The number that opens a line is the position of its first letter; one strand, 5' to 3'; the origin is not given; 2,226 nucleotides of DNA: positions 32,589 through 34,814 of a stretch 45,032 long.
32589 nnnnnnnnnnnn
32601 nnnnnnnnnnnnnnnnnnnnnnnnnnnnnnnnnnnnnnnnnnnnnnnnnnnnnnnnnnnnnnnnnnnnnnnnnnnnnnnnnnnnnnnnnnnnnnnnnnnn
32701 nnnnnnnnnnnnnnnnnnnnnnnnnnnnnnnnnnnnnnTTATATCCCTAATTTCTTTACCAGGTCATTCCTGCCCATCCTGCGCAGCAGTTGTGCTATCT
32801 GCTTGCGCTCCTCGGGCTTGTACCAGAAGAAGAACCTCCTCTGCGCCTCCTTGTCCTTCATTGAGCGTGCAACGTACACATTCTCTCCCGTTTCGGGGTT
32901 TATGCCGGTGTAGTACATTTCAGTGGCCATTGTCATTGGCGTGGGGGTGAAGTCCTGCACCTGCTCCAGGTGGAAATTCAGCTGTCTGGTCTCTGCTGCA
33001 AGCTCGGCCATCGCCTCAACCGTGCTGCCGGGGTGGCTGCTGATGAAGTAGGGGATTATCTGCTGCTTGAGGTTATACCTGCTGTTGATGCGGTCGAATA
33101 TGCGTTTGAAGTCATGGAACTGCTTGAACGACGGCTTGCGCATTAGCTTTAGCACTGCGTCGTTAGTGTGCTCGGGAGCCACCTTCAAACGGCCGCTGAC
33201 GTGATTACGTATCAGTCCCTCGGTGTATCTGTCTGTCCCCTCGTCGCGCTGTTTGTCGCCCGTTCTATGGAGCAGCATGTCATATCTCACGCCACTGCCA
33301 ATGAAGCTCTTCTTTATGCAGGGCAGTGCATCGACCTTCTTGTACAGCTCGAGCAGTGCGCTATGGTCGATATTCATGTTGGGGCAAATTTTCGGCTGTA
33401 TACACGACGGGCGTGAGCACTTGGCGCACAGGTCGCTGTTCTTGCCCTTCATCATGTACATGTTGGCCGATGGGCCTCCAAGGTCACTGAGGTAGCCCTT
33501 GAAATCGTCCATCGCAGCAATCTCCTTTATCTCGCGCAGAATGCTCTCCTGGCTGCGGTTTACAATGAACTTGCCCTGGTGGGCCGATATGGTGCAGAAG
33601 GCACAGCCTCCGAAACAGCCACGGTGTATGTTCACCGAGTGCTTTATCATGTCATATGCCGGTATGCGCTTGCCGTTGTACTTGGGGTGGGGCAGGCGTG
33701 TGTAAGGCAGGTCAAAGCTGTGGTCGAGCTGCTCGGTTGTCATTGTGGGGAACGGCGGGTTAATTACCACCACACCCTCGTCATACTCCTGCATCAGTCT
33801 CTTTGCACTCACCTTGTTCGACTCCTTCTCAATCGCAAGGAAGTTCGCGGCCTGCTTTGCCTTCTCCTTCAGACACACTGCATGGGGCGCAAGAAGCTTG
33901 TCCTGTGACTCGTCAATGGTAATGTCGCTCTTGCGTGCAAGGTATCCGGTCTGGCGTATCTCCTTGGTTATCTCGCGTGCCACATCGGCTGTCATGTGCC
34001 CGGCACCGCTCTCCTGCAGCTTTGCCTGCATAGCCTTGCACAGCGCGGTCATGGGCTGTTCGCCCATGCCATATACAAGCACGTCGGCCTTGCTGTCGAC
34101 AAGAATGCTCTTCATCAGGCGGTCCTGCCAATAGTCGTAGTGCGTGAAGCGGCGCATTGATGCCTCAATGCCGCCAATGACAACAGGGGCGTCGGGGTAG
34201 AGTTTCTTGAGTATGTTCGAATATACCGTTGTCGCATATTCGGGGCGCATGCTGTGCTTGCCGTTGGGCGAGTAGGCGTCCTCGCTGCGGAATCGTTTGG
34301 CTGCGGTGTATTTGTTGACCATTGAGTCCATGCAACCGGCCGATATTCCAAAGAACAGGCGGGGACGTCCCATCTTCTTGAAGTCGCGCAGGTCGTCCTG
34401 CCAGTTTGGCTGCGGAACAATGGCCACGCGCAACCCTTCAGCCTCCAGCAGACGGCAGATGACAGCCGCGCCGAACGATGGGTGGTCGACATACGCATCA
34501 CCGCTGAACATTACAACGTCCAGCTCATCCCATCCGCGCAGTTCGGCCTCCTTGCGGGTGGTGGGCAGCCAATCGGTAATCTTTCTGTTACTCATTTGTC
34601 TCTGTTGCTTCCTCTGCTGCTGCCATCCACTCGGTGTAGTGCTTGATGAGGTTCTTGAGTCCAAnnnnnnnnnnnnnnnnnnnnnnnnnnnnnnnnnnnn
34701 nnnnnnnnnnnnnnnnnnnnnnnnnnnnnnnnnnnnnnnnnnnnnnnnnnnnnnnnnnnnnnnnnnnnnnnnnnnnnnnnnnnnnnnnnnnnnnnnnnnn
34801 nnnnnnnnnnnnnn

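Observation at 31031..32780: AT-rich two-gene cassette bracketed by a duplicated 'perfect 40-nt palindrome + ygiQ 3' end' unit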

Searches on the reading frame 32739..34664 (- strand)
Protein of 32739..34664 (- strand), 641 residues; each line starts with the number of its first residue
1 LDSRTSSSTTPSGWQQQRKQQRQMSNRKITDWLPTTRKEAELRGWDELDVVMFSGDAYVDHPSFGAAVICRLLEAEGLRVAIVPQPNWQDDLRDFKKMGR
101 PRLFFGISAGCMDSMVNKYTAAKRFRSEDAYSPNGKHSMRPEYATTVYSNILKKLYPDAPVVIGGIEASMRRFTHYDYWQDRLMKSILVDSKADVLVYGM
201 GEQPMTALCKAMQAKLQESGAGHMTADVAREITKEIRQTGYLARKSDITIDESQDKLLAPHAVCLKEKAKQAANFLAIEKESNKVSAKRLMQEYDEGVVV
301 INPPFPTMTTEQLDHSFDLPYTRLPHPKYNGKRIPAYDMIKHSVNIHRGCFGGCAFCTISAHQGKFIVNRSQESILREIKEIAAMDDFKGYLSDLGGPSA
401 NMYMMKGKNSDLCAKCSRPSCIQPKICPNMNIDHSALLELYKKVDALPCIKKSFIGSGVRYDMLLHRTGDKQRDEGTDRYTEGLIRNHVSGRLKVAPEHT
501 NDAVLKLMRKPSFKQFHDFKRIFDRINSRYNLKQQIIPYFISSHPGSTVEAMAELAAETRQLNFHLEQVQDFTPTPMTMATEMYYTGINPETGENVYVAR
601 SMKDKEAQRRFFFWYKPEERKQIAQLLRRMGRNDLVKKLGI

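Call 7: search_protein_families(library=pfam, proteins=[window:32739-34664:-], max_evalue=0.01)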
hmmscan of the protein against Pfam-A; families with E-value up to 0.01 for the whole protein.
window:32739-34664:- (641 aa): 4 families
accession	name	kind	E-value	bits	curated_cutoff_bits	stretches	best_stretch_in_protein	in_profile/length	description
PF08497.15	Radical_SAM_N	-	3.8e-123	411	25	1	32-343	1-301/301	Radical SAM N-terminal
PF11842.13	DUF3362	-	6.6e-16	59.3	27.6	1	567-636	1-75/151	Domain of unknown function (DUF3362)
PF04055.27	Radical_SAM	-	2.1e-09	38.2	29.5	1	344-516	1-129/166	Radical SAM superfamily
PF02310.24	B12-binding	-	0.00045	20.5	32.1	0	57-110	8-60/121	B12 binding domain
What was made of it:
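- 32739..34664 (-): Intact ygiQ (radical SAM). Its last ~85 nt (32739-32825) are the intact counterpart of the relic. PF08497 (call 7).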

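Call 9: search_protein_families(library=ncbifam, proteins=[window:32739-34664:-], max_evalue=0.01)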
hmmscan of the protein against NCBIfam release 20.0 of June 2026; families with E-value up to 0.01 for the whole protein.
window:32739-34664:- (641 aa): 11 families
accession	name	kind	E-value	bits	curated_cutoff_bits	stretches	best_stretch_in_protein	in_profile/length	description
TIGR03904.1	SAM_YgiQ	equivalog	4.3e-234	778.2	462.35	1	32-612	1-557/558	YgiQ family radical SAM protein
TIGR00089.1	TIGR00089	subfamily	1.2e-08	34.2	251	1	338-384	137-182/429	MiaB/RimO family radical SAM methylthiotransferase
TIGR04014.1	B12_SAM_MJ_0865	equivalog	1.1e-07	31.1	360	1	344-385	163-204/434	methyl-coenzyme M reductase glutamine C-methyltransferase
TIGR01579.1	MiaB-like-C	equivalog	4e-07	29.6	357.05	1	336-384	135-182/416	tRNA (N(6)-L-threonylcarbamoyladenosine(37)-C(2))-methylthiotransferase MtaB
TIGR01125.1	TIGR01125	equivalog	5.7e-06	25.6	356.95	1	342-384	138-179/432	30S ribosomal protein S12 methylthiotransferase RimO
TIGR04013.1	B12_SAM_MJ_1487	hypoth_equivalog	1.5e-05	24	251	1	335-384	142-194/382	TIGR04013 family B12-binding domain/radical SAM domain-containing protein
NF038361.1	rSAM_Sden_1168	equivalog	6.6e-05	21.6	575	1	293-381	232-321/560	Sden_1168 family B12-binding radical SAM P-methyltransferase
TIGR04072.2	rSAM_ladder_B12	equivalog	0.00019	20.2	360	0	326-384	163-223/443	lipid biosynthesis B12-binding/radical SAM protein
TIGR01578.1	MiaB-like-B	hypoth_equivalog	0.0015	17.4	314.7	0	340-382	133-174/421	tRNA (N(6)-L-threonylcarbamoyladenosine(37)-C(2))-methylthiotransferase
TIGR01574.1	miaB-methiolase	equivalog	0.0029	16.7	355.3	0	339-384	143-187/437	tRNA (N6-isopentenyl adenosine(37)-C2)-methylthiotransferase MiaB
NF040542.1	rSAM_RCCLKC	equivalog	0.005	16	450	0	296-384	137-223/423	arsinothricin biosynthesis radical SAM protein ArsL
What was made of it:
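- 32739..34664 (-): TIGR03904, E = 4e-234 (call 9).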

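Call 10: find_related_loci(query=window:32739-34664:-, collection=genome_contigs, flank=6000)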
Query window:32739-34664:- (641 aa) in genome_contigs; peptide patterns used: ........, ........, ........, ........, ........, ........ (x = any residue, [..] = any of these).
456 stretches matched a pattern; 345 encode a relative of the query (tblastn E <= 1e-3); the best 80 are kept; 80 distinct loci.
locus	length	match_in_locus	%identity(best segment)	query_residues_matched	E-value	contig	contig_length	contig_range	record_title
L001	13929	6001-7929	96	1-641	0e+0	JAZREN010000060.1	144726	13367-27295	MAG: Bacteroidaceae bacterium isolate T1900045499_YK20190193.MAGScoT_cleanbin_000008 SGB_7475_k141_1731255, whole genome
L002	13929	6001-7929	95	1-641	0e+0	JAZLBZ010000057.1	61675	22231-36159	MAG: Bacteroidaceae bacterium isolate T1900045055_TC20190048.MAGScoT_cleanbin_000013 SGB_4546_k141_550357, whole genome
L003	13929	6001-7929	95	1-641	0e+0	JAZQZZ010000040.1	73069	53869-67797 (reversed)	MAG: Bacteroidaceae bacterium isolate T1900045150_TC20190144.MAGScoT_cleanbin_000007 SGB_4952_k141_1818309, whole genome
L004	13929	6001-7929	93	1-641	0e+0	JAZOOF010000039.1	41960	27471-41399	MAG: Bacteroidaceae bacterium isolate T1900045632_YK20190326.MAGScoT_cleanbin_000023 SGB_8065_k141_1580143, whole genome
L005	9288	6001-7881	94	15-641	0e+0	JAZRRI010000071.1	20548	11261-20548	MAG: Bacteroidaceae bacterium isolate T1900045355_YK20190045.MAGScoT_cleanbin_000035 SGB_6786_k141_2309874, whole genome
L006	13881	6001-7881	95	15-641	0e+0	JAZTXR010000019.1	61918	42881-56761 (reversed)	MAG: Bacteroidaceae bacterium isolate T1900045329_YK20190018.MAGScoT_cleanbin_000008 SGB_6497_k141_66186, whole genome s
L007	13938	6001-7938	92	1-641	0e+0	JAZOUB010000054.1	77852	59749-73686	MAG: Bacteroidaceae bacterium isolate T1900045535_YK20190229.MAGScoT_cleanbin_000005 SGB_7759_k141_1086240, whole genome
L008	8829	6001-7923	91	4-641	0e+0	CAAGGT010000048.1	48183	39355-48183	MAG TPA_asm: Bacteroidaceae bacterium, isolate HGM04608, WGS project CAAGGT010000000 data, contig: SRS476212_64_k119_580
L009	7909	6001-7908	90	4-635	0e+0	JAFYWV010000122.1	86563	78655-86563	MAG: Bacteroidaceae bacterium isolate RGIG7494 Water_buffalos_Colon-5__c786731, whole genome shotgun sequence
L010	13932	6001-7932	93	1-641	0e+0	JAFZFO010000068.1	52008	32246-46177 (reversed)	MAG: Bacteroidaceae bacterium isolate RGIG7721 Water_buffalos_Rectum-3__c488989, whole genome shotgun sequence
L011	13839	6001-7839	90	29-641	0e+0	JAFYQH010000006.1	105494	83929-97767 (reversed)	MAG: Bacteroidaceae bacterium isolate RGIG7324 Water_buffalos_Cecum-4__c89, whole genome shotgun sequence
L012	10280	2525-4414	87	12-641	0e+0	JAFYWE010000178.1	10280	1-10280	MAG: Bacteroidaceae bacterium isolate RGIG7477 Water_buffalos_Colon-3__c245761, whole genome shotgun sequence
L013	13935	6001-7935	85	1-641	0e+0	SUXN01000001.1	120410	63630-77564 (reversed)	MAG: Bacteroidales bacterium isolate SIG125 NODE_202_length_120410_cov_8.109696, whole genome shotgun sequence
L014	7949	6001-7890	87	12-641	0e+0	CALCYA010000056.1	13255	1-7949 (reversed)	MAG TPA_asm: uncultured Bacteroidales bacterium isolate SRR6425826_bin.90_CONCOCT_v1.1_MAG genome assembly, contig: ERZ1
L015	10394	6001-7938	84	2-641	0e+0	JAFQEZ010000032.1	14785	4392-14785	MAG: Bacteroidaceae bacterium isolate RGIG1759 Goat_Cecum-3__c302915, whole genome shotgun sequence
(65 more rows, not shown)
